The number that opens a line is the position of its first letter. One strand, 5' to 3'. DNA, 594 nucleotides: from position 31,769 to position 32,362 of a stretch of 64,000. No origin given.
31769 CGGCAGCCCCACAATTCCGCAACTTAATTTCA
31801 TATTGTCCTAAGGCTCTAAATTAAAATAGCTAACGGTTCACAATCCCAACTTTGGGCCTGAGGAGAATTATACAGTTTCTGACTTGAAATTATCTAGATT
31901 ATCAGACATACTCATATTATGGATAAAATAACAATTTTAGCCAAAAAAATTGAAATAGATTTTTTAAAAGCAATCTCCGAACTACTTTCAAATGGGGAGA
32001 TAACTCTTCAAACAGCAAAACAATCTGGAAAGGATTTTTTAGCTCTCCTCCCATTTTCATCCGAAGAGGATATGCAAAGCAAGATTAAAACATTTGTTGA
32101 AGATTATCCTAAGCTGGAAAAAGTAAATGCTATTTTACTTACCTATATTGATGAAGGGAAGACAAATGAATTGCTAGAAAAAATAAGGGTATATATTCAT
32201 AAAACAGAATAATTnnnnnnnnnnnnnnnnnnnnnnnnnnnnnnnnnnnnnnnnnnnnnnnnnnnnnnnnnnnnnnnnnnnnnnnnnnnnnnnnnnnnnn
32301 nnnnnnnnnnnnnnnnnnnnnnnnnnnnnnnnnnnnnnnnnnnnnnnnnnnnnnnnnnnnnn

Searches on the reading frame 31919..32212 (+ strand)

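Call 66: search_protein_families(library=pfam, max_evalue=1, proteins=[window:31919-32212:+])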
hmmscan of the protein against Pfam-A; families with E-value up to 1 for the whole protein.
window:31919-32212:+ (97 aa): 3 families
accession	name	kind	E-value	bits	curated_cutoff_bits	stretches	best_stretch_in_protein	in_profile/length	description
PF22746.1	SHOCT-like_DUF2089-C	-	0.047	13.8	27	1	17-35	4-22/32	SHOCT-like domain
PF14148.11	YhdB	-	0.17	12.5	27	0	58-81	45-68/71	YhdB-like protein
PF01807.25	Zn_ribbon_DnaG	-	0.17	12.2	24.9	0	34-51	26-43/98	CHC2 zinc finger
